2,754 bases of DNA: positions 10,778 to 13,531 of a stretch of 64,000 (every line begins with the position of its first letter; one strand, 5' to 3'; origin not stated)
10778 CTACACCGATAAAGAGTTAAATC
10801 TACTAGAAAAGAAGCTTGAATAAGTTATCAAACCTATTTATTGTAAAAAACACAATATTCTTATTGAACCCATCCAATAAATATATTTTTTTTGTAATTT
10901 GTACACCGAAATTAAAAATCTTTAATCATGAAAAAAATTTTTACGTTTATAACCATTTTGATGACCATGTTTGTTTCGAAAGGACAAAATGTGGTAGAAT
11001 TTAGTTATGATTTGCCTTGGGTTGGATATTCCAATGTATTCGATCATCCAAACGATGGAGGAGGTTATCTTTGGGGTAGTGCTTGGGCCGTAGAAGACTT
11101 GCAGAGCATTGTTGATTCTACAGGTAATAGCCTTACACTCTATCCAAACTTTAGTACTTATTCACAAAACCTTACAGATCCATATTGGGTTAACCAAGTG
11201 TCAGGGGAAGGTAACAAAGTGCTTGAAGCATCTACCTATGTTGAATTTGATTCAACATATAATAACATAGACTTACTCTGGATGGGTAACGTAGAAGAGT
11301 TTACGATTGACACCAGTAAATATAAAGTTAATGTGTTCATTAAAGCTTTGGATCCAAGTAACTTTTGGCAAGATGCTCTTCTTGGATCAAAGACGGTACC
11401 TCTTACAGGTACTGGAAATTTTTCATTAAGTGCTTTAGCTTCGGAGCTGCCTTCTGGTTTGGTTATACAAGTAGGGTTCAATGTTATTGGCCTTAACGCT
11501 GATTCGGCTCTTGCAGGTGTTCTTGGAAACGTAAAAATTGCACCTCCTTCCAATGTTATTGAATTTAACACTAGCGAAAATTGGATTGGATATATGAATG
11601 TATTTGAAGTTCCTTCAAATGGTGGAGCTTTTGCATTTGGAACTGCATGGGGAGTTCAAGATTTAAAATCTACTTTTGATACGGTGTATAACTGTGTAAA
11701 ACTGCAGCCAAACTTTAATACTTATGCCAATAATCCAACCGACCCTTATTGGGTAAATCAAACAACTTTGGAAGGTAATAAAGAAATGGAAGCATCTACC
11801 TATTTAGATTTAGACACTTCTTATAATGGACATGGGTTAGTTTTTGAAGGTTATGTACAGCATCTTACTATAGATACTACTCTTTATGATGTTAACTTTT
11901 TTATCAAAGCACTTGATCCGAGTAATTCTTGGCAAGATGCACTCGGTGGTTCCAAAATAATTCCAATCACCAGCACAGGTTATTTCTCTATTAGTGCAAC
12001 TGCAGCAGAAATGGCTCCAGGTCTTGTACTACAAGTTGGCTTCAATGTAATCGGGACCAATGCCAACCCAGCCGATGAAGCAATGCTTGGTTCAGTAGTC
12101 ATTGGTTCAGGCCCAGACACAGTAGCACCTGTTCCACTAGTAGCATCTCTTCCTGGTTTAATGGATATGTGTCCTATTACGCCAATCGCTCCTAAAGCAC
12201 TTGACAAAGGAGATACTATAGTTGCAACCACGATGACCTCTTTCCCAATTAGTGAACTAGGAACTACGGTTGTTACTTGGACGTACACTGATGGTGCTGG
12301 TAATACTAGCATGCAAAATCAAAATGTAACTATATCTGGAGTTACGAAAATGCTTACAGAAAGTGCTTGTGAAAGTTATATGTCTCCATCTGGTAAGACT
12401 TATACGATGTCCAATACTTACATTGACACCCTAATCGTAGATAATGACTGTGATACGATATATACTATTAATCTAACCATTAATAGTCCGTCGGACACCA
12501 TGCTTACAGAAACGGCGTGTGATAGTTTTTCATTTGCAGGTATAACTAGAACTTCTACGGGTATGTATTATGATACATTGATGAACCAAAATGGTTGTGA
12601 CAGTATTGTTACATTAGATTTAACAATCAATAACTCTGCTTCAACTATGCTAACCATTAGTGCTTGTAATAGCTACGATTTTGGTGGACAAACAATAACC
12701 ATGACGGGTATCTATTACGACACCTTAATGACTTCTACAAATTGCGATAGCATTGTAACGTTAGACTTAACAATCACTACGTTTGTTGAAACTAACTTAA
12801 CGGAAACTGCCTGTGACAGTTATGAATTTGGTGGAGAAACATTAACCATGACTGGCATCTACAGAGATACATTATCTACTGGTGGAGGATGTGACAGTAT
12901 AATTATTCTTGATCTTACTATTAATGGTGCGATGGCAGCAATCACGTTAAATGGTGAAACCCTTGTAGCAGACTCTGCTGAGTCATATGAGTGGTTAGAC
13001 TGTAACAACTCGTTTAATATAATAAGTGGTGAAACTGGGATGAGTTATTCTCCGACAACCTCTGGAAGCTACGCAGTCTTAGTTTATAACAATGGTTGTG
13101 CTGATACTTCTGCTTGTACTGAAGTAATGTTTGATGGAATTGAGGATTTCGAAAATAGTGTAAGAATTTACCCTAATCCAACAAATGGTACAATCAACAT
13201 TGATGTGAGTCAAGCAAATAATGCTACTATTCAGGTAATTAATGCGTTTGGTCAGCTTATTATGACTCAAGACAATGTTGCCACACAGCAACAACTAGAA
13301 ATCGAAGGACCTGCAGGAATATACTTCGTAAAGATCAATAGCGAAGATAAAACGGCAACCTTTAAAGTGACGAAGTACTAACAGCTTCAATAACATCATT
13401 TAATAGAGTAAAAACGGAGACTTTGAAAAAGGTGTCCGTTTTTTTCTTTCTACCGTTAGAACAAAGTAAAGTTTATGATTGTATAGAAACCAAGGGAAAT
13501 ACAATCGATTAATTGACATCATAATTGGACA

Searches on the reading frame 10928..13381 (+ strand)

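Call 4: search_protein_families(library=pfam, proteins=[window:10928-13381:+], max_evalue=0.01)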
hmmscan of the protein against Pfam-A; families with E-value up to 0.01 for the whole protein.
window:10928-13381:+ (817 aa): 3 families
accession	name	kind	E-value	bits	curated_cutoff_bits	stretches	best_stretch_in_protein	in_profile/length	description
PF18962.6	Por_Secre_tail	-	2e-12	47.7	27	1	747-813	1-72/75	Secretion system C-terminal sorting domain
PF23237.1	HYR_4C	-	0.0022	18.6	27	1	418-469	19-73/73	HYR-like domain with 4 cysteines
PF19910.5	DUF6383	-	0.004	17.7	23.7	0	756-807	19-68/74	Domain of unknown function (DUF6383)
